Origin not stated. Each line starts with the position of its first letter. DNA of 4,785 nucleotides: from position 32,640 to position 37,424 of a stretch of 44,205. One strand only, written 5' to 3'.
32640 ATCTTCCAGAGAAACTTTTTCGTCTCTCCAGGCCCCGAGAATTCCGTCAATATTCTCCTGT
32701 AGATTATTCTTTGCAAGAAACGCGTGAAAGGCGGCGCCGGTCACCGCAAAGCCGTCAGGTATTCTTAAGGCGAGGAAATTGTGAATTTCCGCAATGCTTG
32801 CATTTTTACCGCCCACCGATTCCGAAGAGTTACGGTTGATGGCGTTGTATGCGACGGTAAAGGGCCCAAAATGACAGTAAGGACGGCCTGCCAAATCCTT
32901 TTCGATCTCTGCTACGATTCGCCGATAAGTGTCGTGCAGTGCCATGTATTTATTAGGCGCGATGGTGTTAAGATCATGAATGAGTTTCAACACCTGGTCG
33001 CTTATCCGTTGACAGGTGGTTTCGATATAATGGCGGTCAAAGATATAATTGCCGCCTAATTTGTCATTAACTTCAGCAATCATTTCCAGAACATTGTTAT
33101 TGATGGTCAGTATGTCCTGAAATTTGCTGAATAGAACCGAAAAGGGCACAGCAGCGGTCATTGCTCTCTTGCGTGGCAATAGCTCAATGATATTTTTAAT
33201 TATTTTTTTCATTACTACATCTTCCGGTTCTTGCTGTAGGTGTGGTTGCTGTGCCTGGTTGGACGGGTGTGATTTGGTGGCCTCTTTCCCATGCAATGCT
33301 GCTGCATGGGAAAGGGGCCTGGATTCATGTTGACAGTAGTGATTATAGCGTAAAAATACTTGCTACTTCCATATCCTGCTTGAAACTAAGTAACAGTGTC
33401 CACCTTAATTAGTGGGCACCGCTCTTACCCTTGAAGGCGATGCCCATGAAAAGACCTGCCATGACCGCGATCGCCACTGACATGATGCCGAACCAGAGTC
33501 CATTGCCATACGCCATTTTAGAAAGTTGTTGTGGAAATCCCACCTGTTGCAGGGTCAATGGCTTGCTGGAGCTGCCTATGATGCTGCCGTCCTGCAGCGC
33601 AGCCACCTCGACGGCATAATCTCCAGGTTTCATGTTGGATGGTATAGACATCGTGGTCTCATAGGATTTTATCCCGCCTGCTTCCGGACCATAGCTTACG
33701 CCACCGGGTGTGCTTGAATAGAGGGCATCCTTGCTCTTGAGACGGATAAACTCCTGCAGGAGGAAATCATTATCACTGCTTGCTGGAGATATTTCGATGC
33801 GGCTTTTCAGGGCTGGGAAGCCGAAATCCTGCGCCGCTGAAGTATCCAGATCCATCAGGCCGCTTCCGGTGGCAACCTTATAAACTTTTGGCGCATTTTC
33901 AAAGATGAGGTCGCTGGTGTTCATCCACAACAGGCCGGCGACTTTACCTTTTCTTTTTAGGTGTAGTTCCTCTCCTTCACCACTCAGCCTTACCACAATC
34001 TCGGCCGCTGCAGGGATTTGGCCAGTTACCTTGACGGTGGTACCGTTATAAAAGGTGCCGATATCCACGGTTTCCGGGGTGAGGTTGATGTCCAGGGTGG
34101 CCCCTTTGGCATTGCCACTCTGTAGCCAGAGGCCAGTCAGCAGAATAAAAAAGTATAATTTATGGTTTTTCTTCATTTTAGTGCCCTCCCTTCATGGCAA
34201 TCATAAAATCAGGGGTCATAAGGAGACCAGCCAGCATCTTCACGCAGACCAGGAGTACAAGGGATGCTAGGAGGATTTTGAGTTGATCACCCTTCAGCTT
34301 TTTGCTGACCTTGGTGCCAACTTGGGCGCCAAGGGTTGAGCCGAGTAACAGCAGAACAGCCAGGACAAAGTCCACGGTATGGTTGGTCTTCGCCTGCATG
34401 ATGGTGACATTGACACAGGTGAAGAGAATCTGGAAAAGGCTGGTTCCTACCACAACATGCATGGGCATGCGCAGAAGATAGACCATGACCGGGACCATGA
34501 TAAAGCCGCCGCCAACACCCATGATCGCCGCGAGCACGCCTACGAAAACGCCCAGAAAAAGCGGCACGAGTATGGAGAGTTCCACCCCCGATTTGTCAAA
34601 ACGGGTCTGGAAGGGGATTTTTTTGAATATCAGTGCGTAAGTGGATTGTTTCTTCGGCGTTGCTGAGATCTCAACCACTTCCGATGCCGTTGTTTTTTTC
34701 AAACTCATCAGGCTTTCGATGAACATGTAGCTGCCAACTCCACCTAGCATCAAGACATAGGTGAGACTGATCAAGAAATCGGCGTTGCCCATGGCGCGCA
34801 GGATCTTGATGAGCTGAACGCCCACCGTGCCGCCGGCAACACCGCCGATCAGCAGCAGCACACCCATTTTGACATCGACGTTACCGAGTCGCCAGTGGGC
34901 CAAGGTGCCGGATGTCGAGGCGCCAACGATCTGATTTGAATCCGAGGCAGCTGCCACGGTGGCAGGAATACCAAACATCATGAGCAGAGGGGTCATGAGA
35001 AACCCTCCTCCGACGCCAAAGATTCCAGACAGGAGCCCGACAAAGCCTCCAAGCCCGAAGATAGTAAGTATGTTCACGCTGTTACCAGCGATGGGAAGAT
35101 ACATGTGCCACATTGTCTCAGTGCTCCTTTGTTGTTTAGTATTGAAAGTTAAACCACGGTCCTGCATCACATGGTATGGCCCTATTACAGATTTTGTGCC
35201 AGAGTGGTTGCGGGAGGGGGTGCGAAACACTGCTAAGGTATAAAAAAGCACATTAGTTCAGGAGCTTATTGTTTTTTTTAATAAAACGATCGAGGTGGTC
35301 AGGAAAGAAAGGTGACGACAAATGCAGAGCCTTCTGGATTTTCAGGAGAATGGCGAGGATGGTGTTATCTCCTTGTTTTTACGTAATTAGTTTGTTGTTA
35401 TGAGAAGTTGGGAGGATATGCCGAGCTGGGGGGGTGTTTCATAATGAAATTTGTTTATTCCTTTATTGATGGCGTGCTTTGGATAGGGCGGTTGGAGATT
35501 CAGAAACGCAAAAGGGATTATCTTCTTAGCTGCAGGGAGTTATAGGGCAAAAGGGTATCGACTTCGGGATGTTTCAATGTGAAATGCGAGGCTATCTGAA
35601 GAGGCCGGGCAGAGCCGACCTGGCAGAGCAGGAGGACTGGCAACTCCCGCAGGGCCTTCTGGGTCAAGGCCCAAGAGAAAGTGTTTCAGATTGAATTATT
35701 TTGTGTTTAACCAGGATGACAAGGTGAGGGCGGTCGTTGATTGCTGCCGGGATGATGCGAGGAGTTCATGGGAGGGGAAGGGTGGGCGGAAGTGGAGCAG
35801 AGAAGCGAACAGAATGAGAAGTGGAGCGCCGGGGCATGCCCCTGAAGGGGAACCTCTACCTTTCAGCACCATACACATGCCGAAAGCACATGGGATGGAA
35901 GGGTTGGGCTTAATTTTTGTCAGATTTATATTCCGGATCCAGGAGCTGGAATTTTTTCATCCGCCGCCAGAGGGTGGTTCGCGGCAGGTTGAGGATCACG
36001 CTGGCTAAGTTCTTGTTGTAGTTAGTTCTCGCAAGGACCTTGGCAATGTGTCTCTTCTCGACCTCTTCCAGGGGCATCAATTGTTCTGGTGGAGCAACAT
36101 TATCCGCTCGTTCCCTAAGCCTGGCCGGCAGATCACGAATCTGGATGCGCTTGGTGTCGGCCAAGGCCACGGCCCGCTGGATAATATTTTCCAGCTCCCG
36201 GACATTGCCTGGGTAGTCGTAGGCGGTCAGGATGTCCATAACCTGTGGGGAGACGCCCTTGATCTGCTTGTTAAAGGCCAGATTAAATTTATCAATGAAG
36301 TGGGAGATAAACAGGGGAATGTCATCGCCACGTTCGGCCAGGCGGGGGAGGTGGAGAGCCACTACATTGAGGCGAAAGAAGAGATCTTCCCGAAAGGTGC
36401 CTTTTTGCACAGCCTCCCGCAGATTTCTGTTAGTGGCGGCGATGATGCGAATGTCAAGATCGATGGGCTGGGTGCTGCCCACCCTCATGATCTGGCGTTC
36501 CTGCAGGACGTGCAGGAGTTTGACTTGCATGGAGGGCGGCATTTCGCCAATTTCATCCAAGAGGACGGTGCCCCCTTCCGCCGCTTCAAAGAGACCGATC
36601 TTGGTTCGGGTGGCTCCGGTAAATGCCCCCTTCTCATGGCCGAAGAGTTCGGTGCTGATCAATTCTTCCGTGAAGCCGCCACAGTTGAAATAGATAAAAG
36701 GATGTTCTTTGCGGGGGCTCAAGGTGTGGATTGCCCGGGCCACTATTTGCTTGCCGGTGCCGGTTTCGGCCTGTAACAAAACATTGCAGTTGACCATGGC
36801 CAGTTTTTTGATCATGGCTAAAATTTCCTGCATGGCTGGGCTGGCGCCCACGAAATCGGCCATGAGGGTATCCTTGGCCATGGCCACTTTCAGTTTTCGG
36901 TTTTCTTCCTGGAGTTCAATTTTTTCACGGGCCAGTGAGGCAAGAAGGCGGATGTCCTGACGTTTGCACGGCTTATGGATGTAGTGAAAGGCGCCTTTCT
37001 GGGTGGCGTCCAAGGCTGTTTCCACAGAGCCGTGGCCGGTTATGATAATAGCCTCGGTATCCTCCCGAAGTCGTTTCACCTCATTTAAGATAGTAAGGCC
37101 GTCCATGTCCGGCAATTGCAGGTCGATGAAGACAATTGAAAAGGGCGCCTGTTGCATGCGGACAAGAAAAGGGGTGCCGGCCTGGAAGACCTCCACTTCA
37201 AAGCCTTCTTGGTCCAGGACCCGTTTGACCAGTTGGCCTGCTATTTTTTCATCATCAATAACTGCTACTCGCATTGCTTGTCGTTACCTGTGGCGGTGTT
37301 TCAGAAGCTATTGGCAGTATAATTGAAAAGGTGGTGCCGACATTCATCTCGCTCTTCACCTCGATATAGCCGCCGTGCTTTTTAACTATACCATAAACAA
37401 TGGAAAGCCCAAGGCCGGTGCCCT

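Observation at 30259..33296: PpsA-like ATP-grasp/swivel-His protein lacking the PEP/pyruvate TIM barrel, translationally coupled to an orphan receiver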

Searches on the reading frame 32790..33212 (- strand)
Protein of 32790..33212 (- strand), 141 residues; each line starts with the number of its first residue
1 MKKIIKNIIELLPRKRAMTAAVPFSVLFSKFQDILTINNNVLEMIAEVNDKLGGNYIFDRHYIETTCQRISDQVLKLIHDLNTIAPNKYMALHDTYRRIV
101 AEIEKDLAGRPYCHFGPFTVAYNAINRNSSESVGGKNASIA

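Call 15: search_protein_families(library=pfam, proteins=[window:32790-33212:-], max_evalue=10)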
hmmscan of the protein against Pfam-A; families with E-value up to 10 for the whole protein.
window:32790-33212:- (141 aa): 1 family
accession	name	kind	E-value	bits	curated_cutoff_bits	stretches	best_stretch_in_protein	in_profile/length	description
PF11183.13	PmrD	-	0.13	12.6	21.2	0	98-138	29-69/82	Polymyxin resistance protein PmrD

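Call 73: search_solved_structures(query=A4, max_evalue=10)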
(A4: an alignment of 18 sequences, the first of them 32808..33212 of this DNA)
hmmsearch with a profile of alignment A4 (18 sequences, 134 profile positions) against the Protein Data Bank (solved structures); distinct sequences matched with E-value up to 10: 13.
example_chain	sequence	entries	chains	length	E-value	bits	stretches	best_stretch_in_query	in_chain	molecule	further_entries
4q9v_A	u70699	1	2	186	0.07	16.1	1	55-98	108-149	Tumor necrosis factor alpha-induced protein 8-like protein 3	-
5ol2_B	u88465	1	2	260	0.21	14.5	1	51-105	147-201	Electron transfer flavoprotein small subunit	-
1j77_A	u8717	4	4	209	0.35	13.8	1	67-131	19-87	HemO | Heme oxygenase 1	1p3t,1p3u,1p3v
4dgt_A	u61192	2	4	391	0.48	13.4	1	18-70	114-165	Putative pyridoxal phosphate-dependent transferase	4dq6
9h8c_B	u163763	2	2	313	0.49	13.4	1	49-118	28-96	Cyclin-C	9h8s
5hbh_B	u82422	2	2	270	0.52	13.3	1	49-118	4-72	Cyclin-C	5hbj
5idp_B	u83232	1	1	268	0.83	12.6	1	49-118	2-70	Cyclin-C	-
2x43_S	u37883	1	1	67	0.87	12.6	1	62-120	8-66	SHERP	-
4f6s_B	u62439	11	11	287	0.98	12.4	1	49-118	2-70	Cyclin-C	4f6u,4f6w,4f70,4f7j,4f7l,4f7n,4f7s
8zlf_A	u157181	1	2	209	0.99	12.4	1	22-51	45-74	Rho/RAC guanine nucleotide exchange factor, putative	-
5icp_B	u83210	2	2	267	1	12.4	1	49-118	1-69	Cyclin-C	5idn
6y0a_B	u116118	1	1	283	1.2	12.2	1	49-118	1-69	Cyclin-C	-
4g6l_B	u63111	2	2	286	1.2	12.1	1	49-118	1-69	Cyclin-C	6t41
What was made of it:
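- Tried and rejected: Nothing significant in Pfam or in a PDB profile search (calls 15, 73).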

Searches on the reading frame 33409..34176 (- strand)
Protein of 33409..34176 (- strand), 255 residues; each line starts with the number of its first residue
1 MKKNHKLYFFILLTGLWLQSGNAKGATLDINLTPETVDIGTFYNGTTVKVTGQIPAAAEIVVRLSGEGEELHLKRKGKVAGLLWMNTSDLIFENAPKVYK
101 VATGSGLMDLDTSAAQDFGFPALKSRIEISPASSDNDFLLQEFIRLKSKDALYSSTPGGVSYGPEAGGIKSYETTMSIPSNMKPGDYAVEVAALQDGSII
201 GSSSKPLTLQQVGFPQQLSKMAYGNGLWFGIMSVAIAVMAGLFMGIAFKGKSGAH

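Call 3: search_protein_families(library=pfam, proteins=[window:33409-34176:-], max_evalue=0.01)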
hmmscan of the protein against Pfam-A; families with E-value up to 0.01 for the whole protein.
window:33409-34176:- (255 aa): 1 family
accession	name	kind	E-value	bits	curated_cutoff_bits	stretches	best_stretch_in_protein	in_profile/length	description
PF09608.15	Alph_Pro_TM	-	3.7e-47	161.4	24.5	1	28-249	2-226/227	Putative transmembrane protein (Alph_Pro_TM)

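Call 45: search_protein_families(library=ncbifam, proteins=[window:33409-34176:-], max_evalue=0.001)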
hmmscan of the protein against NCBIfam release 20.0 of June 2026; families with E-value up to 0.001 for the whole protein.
window:33409-34176:- (255 aa): 1 family
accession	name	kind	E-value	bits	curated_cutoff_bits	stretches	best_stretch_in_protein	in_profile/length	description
TIGR02186.1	alph_Pro_TM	hypoth_equivalog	7.1e-23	81.1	255.25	1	36-249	38-259/261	TIGR02186 family protein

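Call 86: search_protein_families(library=padloc, proteins=[window:33412-34176:-], max_evalue=0.001)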
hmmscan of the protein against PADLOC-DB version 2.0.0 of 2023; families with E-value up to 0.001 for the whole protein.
window:33412-34176:- (255 aa): 0 families

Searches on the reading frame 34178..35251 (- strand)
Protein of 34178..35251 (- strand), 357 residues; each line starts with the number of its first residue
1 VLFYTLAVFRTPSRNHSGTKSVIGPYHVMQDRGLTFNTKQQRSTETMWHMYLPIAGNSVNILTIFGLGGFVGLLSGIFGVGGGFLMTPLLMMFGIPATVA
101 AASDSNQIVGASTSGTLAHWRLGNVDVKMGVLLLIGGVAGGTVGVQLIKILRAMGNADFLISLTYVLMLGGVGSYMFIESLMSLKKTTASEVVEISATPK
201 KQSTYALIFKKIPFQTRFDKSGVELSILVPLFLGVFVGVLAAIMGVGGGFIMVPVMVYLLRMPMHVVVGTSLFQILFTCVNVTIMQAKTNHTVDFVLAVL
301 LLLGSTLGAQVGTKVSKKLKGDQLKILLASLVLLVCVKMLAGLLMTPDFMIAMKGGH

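Call 3: search_protein_families(library=pfam, proteins=[window:34178-35251:-], max_evalue=0.01)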
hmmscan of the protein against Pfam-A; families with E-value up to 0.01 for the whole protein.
window:34178-35251:- (357 aa): 1 family
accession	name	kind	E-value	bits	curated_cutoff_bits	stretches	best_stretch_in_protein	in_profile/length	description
PF01925.25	TauE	-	3e-48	165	32.6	1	64-339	1-237/237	Sulfite exporter TauE/SafE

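Call 45: search_protein_families(library=ncbifam, proteins=[window:34178-35251:-], max_evalue=0.001)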
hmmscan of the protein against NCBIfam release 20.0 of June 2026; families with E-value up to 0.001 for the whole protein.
window:34178-35251:- (357 aa): 2 families
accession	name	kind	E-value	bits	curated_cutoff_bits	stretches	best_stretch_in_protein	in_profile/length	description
NF040961.1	MamO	equivalog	7.3e-09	34.5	800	1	167-340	468-648/648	magnetosome protein MamO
NF007909.0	PRK10621.1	equivalog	1.4e-05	24.6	383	1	65-178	16-123/266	hypothetical protein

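Call 86: search_protein_families(library=padloc, proteins=[window:34181-35113:-], max_evalue=0.001)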
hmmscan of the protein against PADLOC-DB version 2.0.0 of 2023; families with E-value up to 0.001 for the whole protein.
window:34181-35113:- (311 aa): 0 families

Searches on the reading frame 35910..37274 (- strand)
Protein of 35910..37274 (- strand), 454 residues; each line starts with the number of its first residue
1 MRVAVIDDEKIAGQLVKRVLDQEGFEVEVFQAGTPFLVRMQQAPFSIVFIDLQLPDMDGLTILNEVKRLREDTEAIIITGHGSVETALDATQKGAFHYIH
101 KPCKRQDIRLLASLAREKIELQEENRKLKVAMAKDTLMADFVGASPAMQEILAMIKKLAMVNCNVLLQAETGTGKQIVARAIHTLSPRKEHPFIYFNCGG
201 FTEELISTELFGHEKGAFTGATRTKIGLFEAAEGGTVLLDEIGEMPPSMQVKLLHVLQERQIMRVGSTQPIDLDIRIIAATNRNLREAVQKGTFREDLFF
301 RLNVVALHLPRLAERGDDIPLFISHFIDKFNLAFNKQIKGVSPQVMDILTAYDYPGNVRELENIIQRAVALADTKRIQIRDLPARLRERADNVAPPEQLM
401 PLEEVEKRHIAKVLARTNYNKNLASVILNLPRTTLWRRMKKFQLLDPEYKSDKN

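Call 20: search_protein_families(library=pfam, proteins=[window:35910-37274:-], max_evalue=0.1)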
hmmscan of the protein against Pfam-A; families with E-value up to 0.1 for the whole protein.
window:35910-37274:- (454 aa): 12 families
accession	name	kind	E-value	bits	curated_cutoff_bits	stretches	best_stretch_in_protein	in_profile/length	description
PF00158.32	Sigma54_activat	-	1.2e-68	230.5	20.2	1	142-307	2-167/168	Sigma-54 interaction domain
PF25601.1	AAA_lid_14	-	3.2e-28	97.8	27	1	314-393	2-81/87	AAA+ ATPase lid domain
PF00072.30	Response_reg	-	7.6e-25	87.7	30.2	1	3-109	1-107/111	Response regulator receiver domain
PF14532.12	Sigma54_activ_2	-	9e-20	71.8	25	1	142-312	1-138/138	Sigma-54 interaction domain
PF02954.25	HTH_8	-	7.9e-13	48.4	22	1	402-442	2-42/42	Bacterial regulatory protein, Fis family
PF07728.20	AAA_5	-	1.9e-07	31.6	22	1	164-285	1-125/139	AAA domain (dynein-related subfamily)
PF07724.20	AAA_2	-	1.2e-05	25.9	27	1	164-290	5-132/166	AAA domain (Cdc48 subfamily)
PF07726.17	AAA_3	-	5.8e-05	23.4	27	1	165-283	2-112/131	ATPase family associated with various cellular activities (AAA)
PF00004.35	AAA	-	0.00042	21.2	21.2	1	165-297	1-126/131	ATPase family associated with various cellular activities (AAA)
PF00493.29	MCM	-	0.0029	17.2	23.3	1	161-290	56-180/224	MCM P-loop domain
PF06068.19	TIP49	-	0.016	14.8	23.8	1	142-210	30-93/347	TIP49 P-loop domain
PF01078.27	Mg_chelatase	-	0.017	15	20.3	0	162-189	22-49/207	Magnesium chelatase, subunit ChlI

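Call 45: search_protein_families(library=ncbifam, proteins=[window:35910-37274:-], max_evalue=0.001)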
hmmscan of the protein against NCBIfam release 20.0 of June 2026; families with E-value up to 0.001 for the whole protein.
window:35910-37274:- (454 aa): 105 families (the best 25 are shown)
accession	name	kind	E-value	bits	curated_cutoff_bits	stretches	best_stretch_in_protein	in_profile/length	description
NF008469.0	PRK11361.1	equivalog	1.7e-120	402.9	714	1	2-443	6-455/461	acetoacetate metabolism transcriptional regulator AtoC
TIGR01818.1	ntrC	equivalog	3.8e-117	391.9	558.6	1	3-427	1-422/463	nitrogen regulation protein NR(I)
TIGR02915.1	PEP_resp_reg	equivalog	1.2e-110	370.5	502.6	1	5-444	4-444/445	PEP-CTERM-box response regulator transcription factor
NF007689.0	PRK10365.1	equivalog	1.5e-109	366.7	760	1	3-439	8-439/441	sigma-54-dependent response regulator transcription factor ZraR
NF041552.1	TF_PrdR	equivalog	1.7e-101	340.3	795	1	116-442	248-576/577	sigma-54 dependent transcriptional regulator PrdR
TIGR01817.1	nifA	equivalog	5.5e-101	338.9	528.85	1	105-389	164-445/534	nif-specific transcriptional activator NifA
NF011695.0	PRK15115.1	equivalog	1.5e-100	337.1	763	1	4-449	10-443/445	two-component system response regulator GlrR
NF051870.1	NAssimRespRegNtrX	equivalog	2.5e-100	336.5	600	1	3-417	4-425/452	nitrogen assimilation response regulator NtrX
NF041946.1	LuxO_transreg_Vib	equivalog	4.7e-99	332.3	800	1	7-389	3-383/463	quorum-sensing sigma-54 dependent transcriptional regulator LuxO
NF008176.1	PRK10923.1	equivalog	2.2e-96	323.3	620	1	3-396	6-395/469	nitrogen regulation protein NR(I)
NF038308.1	RNA_repair_RtcR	equivalog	3.7e-91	306.6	650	1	90-442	129-516/530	RNA repair transcriptional activator RtcR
NF049963.1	RespRegFlgRCampy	domain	5.4e-91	305.6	750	1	7-444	8-429/429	fla regulon two-component system response regulator FlgR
NF003451.0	PRK05022.1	equivalog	2.1e-89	300.6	476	1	88-444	132-510/512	nitric oxide reductase transcriptional regulator NorR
TIGR02329.1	propionate_PrpR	equivalog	1.3e-87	294.7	499.2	1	85-441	157-526/526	propionate catabolism operon regulatory protein PrpR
NF050807.1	TransRegFlbDCaul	equivalog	1.6e-86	291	750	1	131-383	112-362/454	sigma-54-dependent transcriptional regulator FlbD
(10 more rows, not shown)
